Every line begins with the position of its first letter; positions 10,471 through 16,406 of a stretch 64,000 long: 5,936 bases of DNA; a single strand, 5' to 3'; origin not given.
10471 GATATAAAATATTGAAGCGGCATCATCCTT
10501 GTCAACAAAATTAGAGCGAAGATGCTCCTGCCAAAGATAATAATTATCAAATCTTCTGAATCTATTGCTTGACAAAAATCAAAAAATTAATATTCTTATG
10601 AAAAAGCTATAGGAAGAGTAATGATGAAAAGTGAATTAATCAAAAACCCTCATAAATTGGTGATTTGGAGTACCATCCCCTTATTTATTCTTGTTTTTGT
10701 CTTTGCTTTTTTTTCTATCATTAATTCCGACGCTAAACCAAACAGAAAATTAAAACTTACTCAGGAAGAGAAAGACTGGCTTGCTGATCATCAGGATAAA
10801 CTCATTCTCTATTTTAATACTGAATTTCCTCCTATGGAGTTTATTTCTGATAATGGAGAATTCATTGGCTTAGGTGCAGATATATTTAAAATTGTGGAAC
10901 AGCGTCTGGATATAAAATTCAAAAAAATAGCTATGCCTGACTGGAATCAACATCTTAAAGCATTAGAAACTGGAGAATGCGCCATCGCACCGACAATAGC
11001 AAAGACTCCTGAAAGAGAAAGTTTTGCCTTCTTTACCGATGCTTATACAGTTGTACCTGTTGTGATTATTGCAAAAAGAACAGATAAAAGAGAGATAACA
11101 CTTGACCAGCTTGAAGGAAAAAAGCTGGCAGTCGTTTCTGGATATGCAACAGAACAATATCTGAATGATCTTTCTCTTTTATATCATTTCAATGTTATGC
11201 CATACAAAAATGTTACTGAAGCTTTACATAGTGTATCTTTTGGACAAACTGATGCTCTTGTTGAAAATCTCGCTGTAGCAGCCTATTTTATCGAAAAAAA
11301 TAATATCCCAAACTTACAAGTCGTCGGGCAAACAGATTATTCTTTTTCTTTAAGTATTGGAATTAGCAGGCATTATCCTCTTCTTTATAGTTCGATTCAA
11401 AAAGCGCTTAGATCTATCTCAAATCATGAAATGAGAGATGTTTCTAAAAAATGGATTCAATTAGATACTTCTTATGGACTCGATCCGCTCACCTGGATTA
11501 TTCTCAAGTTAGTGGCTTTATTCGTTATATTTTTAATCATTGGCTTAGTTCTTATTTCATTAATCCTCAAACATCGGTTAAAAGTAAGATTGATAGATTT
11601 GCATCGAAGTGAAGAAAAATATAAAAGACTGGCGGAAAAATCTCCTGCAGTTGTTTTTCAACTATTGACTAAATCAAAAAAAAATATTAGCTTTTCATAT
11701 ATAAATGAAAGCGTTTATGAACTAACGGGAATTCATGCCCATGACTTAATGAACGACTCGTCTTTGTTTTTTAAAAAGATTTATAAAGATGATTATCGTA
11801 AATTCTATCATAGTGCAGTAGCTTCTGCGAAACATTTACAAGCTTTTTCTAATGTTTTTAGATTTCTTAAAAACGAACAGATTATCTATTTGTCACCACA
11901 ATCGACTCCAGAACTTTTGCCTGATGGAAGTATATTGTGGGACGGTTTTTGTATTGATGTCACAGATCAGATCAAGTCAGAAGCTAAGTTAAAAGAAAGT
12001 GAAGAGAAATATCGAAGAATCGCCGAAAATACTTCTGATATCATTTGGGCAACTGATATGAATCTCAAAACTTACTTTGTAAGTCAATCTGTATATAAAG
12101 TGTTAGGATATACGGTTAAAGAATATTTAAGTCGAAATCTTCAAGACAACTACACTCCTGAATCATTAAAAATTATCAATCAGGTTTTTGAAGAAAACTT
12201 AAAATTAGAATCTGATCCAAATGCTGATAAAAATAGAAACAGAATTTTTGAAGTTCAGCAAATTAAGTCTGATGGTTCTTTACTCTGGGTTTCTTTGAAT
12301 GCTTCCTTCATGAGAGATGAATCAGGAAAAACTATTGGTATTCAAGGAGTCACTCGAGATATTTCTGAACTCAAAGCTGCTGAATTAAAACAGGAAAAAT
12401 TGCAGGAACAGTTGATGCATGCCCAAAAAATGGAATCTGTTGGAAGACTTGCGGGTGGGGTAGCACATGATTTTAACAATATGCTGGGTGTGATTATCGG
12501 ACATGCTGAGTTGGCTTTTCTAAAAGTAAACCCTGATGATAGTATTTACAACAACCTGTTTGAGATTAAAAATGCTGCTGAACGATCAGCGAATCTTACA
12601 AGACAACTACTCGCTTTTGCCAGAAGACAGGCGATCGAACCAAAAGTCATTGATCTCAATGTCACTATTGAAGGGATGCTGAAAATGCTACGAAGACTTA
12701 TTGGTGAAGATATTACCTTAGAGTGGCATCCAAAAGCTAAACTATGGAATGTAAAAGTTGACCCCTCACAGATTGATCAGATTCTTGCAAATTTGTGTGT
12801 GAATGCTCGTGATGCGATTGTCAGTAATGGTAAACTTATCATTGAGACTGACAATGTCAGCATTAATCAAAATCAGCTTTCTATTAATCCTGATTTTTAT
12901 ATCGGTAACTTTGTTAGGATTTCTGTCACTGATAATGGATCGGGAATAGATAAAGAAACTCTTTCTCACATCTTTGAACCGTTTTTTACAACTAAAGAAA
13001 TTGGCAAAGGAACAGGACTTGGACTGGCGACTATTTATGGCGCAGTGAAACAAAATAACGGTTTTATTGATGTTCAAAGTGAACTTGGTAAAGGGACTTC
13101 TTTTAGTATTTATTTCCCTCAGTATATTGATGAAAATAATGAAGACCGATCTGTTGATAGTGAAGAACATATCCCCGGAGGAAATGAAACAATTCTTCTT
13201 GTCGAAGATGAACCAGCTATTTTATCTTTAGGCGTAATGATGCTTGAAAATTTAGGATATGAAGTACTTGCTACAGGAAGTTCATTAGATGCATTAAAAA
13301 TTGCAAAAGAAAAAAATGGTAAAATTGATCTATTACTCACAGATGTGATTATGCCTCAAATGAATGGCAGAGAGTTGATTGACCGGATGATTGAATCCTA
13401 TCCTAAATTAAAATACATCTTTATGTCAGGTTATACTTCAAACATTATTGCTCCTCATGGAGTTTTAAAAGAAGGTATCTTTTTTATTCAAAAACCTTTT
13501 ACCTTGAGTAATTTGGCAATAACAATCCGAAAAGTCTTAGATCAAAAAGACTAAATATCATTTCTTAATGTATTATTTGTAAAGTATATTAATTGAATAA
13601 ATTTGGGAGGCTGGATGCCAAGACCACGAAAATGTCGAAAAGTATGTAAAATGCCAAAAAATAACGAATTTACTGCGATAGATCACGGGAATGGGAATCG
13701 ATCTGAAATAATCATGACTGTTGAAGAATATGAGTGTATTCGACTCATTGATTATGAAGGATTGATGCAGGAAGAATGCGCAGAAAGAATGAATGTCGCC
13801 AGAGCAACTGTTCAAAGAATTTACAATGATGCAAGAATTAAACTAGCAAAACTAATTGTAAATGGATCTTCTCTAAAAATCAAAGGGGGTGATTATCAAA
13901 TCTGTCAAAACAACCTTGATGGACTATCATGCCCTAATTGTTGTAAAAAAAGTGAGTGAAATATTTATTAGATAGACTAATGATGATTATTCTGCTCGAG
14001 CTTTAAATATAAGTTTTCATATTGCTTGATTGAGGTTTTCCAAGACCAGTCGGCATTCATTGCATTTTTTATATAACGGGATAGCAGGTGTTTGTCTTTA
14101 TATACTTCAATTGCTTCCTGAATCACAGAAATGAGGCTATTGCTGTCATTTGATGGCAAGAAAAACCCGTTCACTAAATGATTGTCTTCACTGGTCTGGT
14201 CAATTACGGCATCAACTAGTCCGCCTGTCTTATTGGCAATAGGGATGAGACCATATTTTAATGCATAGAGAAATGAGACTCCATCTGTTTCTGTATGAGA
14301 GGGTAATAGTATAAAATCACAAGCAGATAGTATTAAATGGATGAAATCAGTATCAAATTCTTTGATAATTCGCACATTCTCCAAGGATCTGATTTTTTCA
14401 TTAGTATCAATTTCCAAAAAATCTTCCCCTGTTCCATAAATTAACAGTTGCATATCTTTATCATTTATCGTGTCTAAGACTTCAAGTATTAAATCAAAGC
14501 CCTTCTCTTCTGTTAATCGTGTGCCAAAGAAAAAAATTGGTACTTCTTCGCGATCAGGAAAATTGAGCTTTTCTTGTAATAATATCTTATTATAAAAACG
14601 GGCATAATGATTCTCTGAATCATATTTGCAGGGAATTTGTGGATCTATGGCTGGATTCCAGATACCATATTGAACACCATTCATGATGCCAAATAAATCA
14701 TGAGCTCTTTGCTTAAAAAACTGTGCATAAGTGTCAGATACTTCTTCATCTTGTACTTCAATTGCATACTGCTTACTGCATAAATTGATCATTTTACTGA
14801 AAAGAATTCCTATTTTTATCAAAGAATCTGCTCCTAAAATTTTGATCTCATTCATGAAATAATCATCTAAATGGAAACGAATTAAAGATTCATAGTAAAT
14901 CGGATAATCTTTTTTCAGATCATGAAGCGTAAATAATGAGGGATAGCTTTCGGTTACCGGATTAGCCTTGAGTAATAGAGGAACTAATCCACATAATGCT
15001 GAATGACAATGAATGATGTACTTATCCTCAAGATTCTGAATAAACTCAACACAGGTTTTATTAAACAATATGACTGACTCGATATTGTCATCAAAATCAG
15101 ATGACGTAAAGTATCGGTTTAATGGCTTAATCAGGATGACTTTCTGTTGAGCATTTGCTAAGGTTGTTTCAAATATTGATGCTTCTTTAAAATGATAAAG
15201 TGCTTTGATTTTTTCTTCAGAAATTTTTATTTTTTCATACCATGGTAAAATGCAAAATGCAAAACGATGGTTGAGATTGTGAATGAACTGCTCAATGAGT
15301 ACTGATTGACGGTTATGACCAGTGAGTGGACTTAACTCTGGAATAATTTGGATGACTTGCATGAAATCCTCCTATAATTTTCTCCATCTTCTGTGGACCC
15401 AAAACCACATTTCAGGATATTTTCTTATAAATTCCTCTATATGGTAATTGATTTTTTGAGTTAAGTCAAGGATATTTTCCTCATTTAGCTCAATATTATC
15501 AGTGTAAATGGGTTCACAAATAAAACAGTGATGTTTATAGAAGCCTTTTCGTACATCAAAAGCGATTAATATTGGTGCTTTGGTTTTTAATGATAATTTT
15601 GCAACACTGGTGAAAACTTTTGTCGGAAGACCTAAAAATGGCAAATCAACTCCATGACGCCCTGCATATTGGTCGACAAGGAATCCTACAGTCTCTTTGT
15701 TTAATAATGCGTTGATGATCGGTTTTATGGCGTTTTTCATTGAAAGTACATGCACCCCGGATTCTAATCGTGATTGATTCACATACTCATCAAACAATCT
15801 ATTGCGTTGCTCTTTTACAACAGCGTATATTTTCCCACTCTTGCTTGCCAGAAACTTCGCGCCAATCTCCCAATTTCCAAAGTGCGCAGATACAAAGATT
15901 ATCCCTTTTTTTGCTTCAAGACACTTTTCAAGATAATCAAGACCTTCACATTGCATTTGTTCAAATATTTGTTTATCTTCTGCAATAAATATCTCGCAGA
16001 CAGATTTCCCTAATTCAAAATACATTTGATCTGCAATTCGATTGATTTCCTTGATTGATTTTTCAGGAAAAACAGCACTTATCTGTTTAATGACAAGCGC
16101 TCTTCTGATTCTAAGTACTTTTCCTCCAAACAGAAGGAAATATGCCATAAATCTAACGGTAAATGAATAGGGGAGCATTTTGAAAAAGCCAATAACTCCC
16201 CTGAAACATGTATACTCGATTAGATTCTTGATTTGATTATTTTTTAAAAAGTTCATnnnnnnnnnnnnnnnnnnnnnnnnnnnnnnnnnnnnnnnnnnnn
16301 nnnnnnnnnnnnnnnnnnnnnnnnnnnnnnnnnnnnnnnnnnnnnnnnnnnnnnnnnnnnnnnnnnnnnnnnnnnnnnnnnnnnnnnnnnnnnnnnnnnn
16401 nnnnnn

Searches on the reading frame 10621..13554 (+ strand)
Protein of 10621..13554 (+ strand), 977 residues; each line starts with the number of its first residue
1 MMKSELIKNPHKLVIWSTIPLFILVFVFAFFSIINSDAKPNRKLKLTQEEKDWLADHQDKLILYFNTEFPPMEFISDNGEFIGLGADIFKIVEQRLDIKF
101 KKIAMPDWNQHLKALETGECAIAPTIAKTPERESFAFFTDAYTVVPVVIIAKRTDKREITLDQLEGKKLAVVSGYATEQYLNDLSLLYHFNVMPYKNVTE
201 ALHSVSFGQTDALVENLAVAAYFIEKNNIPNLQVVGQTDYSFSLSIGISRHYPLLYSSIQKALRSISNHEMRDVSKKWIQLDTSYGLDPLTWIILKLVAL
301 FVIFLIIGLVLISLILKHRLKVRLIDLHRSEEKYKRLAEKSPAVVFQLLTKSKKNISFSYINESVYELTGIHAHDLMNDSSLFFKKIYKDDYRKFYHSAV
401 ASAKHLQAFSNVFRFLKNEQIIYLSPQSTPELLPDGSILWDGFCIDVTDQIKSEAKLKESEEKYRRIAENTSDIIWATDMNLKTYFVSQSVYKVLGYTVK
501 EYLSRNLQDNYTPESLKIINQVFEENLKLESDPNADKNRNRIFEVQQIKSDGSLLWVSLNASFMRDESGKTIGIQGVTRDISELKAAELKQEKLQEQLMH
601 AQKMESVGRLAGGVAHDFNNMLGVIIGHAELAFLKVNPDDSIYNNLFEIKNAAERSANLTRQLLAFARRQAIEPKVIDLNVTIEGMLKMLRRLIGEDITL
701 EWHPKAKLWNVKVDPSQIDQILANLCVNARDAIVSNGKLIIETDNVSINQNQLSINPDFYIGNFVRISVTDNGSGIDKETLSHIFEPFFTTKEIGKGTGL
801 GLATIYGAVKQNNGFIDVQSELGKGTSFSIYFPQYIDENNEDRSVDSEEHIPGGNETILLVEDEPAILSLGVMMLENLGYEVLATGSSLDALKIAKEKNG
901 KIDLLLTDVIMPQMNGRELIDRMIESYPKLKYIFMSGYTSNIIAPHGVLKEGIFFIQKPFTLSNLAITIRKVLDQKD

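Call 7: search_protein_families(library=pfam, proteins=[window:10621-13554:+], max_evalue=0.00001)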
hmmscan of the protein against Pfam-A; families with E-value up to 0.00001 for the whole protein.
window:10621-13554:+ (977 aa): 6 families
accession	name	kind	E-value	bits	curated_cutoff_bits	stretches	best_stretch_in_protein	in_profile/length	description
PF02518.31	HATPase_c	-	1.2e-19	71.2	26.4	1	714-834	2-109/111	Histidine kinase-, DNA gyrase B-, and HSP90-like ATPase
PF00497.25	SBP_bac_3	-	1.3e-17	64.2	26.4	1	64-279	4-130/132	Bacterial extracellular solute-binding proteins, family 3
PF00072.30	Response_reg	-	3.5e-17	63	30.2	1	858-968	1-109/111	Response regulator receiver domain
PF08447.18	PAS_3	-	9.8e-15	55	25.6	1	486-577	3-88/89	PAS fold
PF00989.32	PAS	-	1.3e-13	51.3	22.6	1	462-581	1-113/113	PAS fold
PF13426.13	PAS_9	-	7.1e-13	49.2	27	1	473-583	2-103/103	PAS domain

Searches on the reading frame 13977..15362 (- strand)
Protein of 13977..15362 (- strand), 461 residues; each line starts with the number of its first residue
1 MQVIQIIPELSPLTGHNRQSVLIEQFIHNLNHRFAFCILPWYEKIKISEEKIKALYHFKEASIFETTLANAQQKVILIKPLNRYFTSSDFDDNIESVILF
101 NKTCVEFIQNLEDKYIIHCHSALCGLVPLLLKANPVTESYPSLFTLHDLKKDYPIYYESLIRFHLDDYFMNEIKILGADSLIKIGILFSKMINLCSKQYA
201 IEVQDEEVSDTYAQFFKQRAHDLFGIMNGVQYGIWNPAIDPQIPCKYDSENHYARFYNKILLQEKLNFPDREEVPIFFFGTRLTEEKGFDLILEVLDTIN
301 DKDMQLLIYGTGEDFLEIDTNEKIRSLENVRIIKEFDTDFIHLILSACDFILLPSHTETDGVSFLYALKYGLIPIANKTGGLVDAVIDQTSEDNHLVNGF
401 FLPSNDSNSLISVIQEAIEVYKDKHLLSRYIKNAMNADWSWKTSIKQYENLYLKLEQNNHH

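Call 8: search_protein_families(library=pfam, proteins=[window:13977-15362:-], max_evalue=0.00001)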
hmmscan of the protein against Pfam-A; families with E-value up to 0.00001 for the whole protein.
window:13977-15362:- (461 aa): 3 families
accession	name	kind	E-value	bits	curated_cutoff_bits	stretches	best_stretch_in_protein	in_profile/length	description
PF08323.17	Glyco_transf_5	-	4.6e-19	69.5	22.7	1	37-212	38-233/239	Starch synthase catalytic domain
PF00534.26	Glycos_transf_1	-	6.5e-19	68.6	26.4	1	271-432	12-170/172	Glycosyl transferases group 1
PF13692.12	Glyco_trans_1_4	-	1.5e-13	51.7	27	1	276-418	4-140/142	Glycosyl transferases group 1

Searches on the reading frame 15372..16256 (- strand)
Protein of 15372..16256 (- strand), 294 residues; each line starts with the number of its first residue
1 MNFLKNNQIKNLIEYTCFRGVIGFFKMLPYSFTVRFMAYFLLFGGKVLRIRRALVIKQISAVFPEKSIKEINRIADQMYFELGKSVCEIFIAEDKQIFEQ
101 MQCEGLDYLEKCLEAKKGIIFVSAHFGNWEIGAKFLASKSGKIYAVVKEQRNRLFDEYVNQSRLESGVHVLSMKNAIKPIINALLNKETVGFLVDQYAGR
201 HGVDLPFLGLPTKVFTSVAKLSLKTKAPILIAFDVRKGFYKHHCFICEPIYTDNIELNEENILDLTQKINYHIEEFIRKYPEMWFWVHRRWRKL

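Call 8: search_protein_families(library=pfam, proteins=[window:15372-16256:-], max_evalue=0.00001)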
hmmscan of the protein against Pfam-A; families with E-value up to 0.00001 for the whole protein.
window:15372-16256:- (294 aa): 1 family
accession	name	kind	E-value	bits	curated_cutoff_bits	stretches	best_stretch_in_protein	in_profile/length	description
PF03279.18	Lip_A_acyltrans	-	1.4e-53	182.5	22.3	1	15-293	14-295/295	Bacterial lipid A biosynthesis acyltransferase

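Call 46: search_protein_families(library=ncbifam, proteins=[window:15372-16256:-], max_evalue=1e-10)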
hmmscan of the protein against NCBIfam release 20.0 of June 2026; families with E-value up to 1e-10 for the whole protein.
window:15372-16256:- (294 aa): 17 families
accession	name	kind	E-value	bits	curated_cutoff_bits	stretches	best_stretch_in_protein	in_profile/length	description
NF006270.0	PRK08419.1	equivalog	2.1e-40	138.9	248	1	24-293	16-290/298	lipid A biosynthesis lauroyl acyltransferase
NF005120.0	PRK06553.1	equivalog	1.6e-33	116.4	273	1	7-292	16-307/308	lipid A biosynthesis lauroyl acyltransferase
TIGR02207.1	lipid_A_htrB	subfamily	2.2e-31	109.4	297.8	1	21-292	21-292/303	LpxL/LpxP family Kdo(2)-lipid IV(A) lauroyl/palmitoleoyl acyltransferase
NF005340.0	PRK06860.1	subfamily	2.2e-26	92.8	398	1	23-292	29-298/309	lipid A biosynthesis lauroyl acyltransferase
NF006507.0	PRK08943.1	subfamily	1.9e-25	89.6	337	1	24-288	36-301/322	lipid A biosynthesis (KDO)2-(lauroyl)-lipid IVA acyltransferase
NF005150.0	PRK06628.1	equivalog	5.7e-25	88.3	350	1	8-293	7-290/290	lipid A biosynthesis lauroyl acyltransferase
NF006487.0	PRK08905.1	equivalog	3.4e-23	82.1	281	1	68-292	56-274/290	lysophospholipid acyltransferase family protein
NF005399.0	PRK06946.1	subfamily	5.3e-23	81.7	343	1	19-292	11-284/294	lipid A biosynthesis lauroyl acyltransferase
TIGR02208.1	lipid_A_msbB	equivalog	8.8e-23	81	336.05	1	24-289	26-292/305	lauroyl-Kdo(2)-lipid IV(A) myristoyltransferase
NF004191.0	PRK05646.1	equivalog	4.6e-21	75.3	491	1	24-292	27-296/310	lipid A biosynthesis lauroyl acyltransferase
NF005952.0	PRK08025.1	equivalog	1.3e-19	70.5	517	1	20-292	24-295/306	kdo(2)-lipid IV(A) palmitoleoyltransferase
NF006432.0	PRK08706.1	equivalog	1.6e-19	70.3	384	1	25-292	11-279/289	lipid A biosynthesis lauroyl acyltransferase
NF006437.0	PRK08733.1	equivalog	2.5e-19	69.5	540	1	50-293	56-296/306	LpxL/LpxP family Kdo(2)-lipid IV(A) lauroyl/palmitoleoyl acyltransferase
NF005919.0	PRK07920.1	equivalog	6.8e-19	68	209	1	47-291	49-293/311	phosphatidylinositol mannoside acyltransferase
NF006438.0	PRK08734.1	equivalog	8.5e-19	67.7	363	1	26-291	18-285/305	lauroyl acyltransferase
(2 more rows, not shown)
